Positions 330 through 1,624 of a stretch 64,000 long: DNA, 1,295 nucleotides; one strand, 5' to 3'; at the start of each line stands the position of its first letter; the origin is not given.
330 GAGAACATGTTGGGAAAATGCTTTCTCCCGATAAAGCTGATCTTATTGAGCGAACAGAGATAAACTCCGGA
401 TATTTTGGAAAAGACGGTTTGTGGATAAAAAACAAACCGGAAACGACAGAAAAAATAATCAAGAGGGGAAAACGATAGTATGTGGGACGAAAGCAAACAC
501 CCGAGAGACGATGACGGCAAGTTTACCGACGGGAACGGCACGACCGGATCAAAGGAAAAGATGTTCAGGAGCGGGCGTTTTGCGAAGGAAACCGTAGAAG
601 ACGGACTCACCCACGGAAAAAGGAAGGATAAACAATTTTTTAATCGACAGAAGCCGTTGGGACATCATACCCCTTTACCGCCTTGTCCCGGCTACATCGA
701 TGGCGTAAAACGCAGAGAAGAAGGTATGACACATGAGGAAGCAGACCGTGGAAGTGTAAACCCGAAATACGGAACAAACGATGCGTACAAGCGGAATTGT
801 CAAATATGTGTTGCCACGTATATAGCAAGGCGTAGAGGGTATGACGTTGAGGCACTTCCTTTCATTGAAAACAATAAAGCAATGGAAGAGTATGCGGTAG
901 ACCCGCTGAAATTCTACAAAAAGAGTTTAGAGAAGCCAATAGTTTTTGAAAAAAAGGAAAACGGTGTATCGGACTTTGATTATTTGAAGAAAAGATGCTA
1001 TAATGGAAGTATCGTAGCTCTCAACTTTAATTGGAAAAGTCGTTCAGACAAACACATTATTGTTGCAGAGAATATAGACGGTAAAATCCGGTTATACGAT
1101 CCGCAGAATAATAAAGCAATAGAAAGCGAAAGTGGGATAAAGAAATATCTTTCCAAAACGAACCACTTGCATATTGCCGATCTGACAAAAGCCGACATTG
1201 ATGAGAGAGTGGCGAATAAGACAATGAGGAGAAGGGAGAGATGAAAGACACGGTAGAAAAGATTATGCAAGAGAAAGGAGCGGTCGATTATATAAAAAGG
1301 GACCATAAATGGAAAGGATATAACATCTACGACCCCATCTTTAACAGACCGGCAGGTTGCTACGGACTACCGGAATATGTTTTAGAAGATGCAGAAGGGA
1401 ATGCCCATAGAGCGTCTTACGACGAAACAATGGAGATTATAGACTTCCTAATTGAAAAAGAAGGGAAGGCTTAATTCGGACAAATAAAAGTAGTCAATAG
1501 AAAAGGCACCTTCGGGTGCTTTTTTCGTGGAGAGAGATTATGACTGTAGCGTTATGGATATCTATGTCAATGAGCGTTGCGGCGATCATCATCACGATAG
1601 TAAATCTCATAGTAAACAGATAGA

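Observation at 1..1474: Phage-type polymorphic toxin cassette with junction-motif ORFs, a papain-like Cys/His domain and an overlapping candidate immunity gene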

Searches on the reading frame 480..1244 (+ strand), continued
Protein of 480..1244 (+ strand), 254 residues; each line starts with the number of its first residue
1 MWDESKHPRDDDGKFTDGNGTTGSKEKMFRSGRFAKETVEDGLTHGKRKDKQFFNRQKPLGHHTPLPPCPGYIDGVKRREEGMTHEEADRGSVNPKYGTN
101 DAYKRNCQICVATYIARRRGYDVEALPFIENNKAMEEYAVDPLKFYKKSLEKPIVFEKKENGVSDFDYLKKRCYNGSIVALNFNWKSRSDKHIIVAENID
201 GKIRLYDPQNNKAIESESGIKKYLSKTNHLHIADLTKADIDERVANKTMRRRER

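Call 105: fold_search(model_id=the predicted structure, library=viral)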
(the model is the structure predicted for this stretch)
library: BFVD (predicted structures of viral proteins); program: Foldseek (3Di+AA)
matches with E <= 10: 867; with E <= 0.001: 12
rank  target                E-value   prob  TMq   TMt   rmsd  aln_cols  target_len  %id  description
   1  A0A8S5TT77            1.1e-14  1.00  0.63  0.29   2.6       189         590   28  Minor capsid protein [Siphoviridae sp. ctzm5103]
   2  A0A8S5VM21            4.1e-12  1.00  0.60  0.42   3.2       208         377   25  (no name in the UniProt tables at hand)
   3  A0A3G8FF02            9.1e-11  1.00  0.58  0.45  23.2       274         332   19  VIP2-like toxin [Mycobacterium phage Centaur]
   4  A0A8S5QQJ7            2.8e-10  1.00  0.53  0.47   5.0       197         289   26  Papain fold toxin 1, glutamine deamidase [Siphoviridae sp. ctgBD49]
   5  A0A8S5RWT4            1.6e-09  1.00  0.53  0.59   5.1       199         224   20  Papain fold toxin 1, glutamine deamidase [Siphoviridae sp. ct0Go27]
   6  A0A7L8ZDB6            2.3e-09  1.00  0.56  0.27   3.9       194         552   26  Capsid maturation protease and MuF-like fusion protein [Microbacterium phage GardenState]
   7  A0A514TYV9            5.7e-09  1.00  0.55  0.22  23.2       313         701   16  Capsid maturation protease [Arthrobacter phage Vibaki]
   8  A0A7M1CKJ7            8.7e-09  1.00  0.54  0.31   3.7       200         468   19  (no name in the UniProt tables at hand)
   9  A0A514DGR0            2.6e-07  1.00  0.52  0.20   7.5       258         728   16  Capsid morphogenesis protein [Gordonia phage Bakery]
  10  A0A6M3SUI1            9.3e-07  1.00  0.47  0.25   4.9       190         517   19  Acetyltransferase [Gordonia phage Secretariat]
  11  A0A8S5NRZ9            4.0e-06  1.00  0.50  0.53  19.1       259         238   15  Papain fold toxin 1, glutamine deamidase [Siphoviridae sp. ctSWe10]
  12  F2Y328                1.4e-04  1.00  0.27  0.31  18.8       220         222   11  (no name in the UniProt tables at hand)
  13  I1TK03                9.0e-03  0.96  0.22  0.41   7.3       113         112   12  (no name in the UniProt tables at hand)
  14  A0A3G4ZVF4            9.5e-03  0.77  0.18  0.10  10.0       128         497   14  Uncharacterized protein [Dasosvirus sp.]
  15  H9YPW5                1.1e-02  0.89  0.20  0.39  10.1       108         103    9  (no name in the UniProt tables at hand)
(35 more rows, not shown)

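Call 106: search_solved_structures(query=A1, max_evalue=0.01, show_alignments=1)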
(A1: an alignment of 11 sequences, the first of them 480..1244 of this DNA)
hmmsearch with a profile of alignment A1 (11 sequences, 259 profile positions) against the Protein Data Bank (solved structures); distinct sequences matched with E-value up to 0.01: 1.
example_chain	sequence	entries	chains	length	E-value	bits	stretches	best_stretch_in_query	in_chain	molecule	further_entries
8brf_BBB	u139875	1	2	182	3.4e-05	26.7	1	181-231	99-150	Protein YopQ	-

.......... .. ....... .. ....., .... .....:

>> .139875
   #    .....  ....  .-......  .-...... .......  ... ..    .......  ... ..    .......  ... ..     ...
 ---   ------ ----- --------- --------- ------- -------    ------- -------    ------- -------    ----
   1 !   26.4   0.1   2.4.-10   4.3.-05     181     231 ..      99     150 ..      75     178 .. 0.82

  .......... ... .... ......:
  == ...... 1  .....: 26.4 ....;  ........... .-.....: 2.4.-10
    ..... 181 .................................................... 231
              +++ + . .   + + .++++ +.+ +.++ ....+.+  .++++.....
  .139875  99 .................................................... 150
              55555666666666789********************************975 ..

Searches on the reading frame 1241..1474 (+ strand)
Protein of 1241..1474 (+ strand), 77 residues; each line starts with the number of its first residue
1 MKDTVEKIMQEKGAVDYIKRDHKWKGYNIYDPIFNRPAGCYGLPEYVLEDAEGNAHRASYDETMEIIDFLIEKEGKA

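Call 3: search_protein_families(library=pfam, proteins=[window:1241-1474:+], max_evalue=1)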
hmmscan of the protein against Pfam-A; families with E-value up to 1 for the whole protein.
window:1241-1474:+ (77 aa): 0 families

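Call 4: search_protein_families(library=phrogs, proteins=[window:1241-1474:+], max_evalue=1)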
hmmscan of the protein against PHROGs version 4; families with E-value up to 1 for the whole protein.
window:1241-1474:+ (77 aa): 0 families

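Call 65: search_protein_families(library=ncbifam, proteins=[window:1241-1474:+], max_evalue=1)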
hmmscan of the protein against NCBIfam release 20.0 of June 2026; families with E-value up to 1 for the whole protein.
window:1241-1474:+ (77 aa): 0 families

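Call 74: find_homologous_proteins(query=window:1241-1474:+, max_evalue=0.01)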
Query window:1241-1474:+ (77 aa): 2 proteins with E <= 0.01 among 2 candidates.
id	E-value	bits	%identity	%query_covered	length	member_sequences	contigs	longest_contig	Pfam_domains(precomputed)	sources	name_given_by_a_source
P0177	1.7e-44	167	95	100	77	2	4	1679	-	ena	-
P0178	7.0e-30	120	70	100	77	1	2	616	-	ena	-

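Call 78: search_protein_families(library=pfam, alignment_id=A3, max_evalue=0.1)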
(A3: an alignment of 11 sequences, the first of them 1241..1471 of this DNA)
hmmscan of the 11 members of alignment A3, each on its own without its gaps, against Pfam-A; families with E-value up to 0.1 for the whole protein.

A. member 1, window:1241-1471:+ (77 aa): 0 families

B. families by the number of members that match (of 11 scanned): 3 families
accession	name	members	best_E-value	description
PF16288.11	DUF4934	1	0.07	Domain of unknown function (DUF4934)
PF14157.12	YmzC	1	0.079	YmzC-like protein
PF19848.4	DUF6323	1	0.094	Family of unknown function (DUF6323)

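Call 86: predict_structure(alignment_id=A3)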
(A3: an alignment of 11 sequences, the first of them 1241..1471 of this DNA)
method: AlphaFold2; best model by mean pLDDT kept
length: 77 residues; sequences in the alignment: 11
mean_pLDDT: 92.2   pTM: 0.81
mean pLDDT of the five models: 92.2, 92.1, 91.2, 90.7, 90.4
residues with pLDDT >= 90: 59; 70-90: 17; 50-70: 1; < 50: 0
segments of 3 or more residues with pLDDT < 50: none
pLDDT, mean of each block of 10 residues (from residue 1): 88 94 97 84 92 96 97 89
secondary structure, 60 per line:
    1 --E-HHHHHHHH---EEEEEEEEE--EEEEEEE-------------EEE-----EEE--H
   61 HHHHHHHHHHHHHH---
elements in order: H5-12 E16-24 E27-33 E47-49 E55-57 H60-74

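Call 89: fold_search(model_id=the predicted structure, library=pdb)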
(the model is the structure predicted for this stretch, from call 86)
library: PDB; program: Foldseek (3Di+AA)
matches with E <= 10: 446; with E <= 0.001: 0
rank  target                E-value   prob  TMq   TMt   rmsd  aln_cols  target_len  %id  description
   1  9i05_XB               6.8e-01  0.18  0.31  0.28   8.0        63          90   16  Cryo-EM structure of the large subunit of the mitochondrial ribosome from Toxoplasma gondii (released 2025-06-11)
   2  2i9x_A                6.8e-01  0.11  0.23  0.21  13.1        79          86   13  Structural Genomics, the crystal structure of SpoVG conserved domain from Staphylococcus epidermidis ATCC 12228 (released 2006-10-03)
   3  4dm5_B                7.2e-01  0.51  0.49  0.42   5.4        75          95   15  Putative Osmotically inducible lipoprotein OsmE characterization by Xray crystallography (released 2012-03-07)
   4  7sa7_D                7.2e-01  0.11  0.25  0.12  10.1        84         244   12  Crystal structure of the apo SH2 domains of Syk (released 2021-10-13)
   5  1xtd                  8.1e-01  0.08  0.27  0.17  20.9       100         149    9  Structural Analysis of Leishmania mexicana eukaryotic initiation factor 5a (released 2004-10-26)
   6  2wv6_F                9.2e-01  0.08  0.23  0.20  11.1        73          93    8  Crystal structure of the cholera toxin-like B-subunit from Citrobacter freundii to 1.9 angstrom (released 2009-10-27)
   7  2wv6_M                9.7e-01  0.12  0.28  0.25  10.2        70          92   13  Crystal structure of the cholera toxin-like B-subunit from Citrobacter freundii to 1.9 angstrom (released 2009-10-27)
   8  2wv6_I                1.0e+00  0.11  0.29  0.25  10.5        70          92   11  Crystal structure of the cholera toxin-like B-subunit from Citrobacter freundii to 1.9 angstrom (released 2009-10-27)
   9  4dm5_D                1.2e+00  0.28  0.44  0.40   4.8        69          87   19  Putative Osmotically inducible lipoprotein OsmE characterization by Xray crystallography (released 2012-03-07)
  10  2n5u_MODEL_1_A        1.2e+00  0.10  0.26  0.25   9.2        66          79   14  Solution structure of the cyanobacterial cytochrome b6f complex subunit PetP (released 2016-04-13)
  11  9sd6_A                1.2e+00  0.11  0.31  0.05  12.3        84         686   10  Crystal structure of the C-terminally truncated human E430Q/E574Q-PGGHG double mutant in complex with kojibiose (released 2026-02-11)
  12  6e57_D                1.3e+00  0.08  0.22  0.05  10.8        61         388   23  Bacteroides ovatus mixed-linkage glucan utilization locus (MLGUL) SGBP-B in complex with mixed-linkage heptasaccharide (released 2019-05-29)
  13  9sd8_B                1.4e+00  0.15  0.37  0.06  10.2        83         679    8  Crystal structure of C-terminally truncated human PGGHG in complex with glucose. (released 2026-02-11)
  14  2wv6_K                1.4e+00  0.09  0.29  0.25  10.1        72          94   12  Crystal structure of the cholera toxin-like B-subunit from Citrobacter freundii to 1.9 angstrom (released 2009-10-27)
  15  6e57_C                1.4e+00  0.07  0.20  0.07   8.2        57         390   19  Bacteroides ovatus mixed-linkage glucan utilization locus (MLGUL) SGBP-B in complex with mixed-linkage heptasaccharide (released 2019-05-29)
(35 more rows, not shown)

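Call 104: search_protein_families(library=padloc, proteins=[window:1241-1474:+], max_evalue=0.1)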
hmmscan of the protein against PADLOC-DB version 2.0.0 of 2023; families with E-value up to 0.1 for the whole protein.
window:1241-1474:+ (77 aa): 0 families
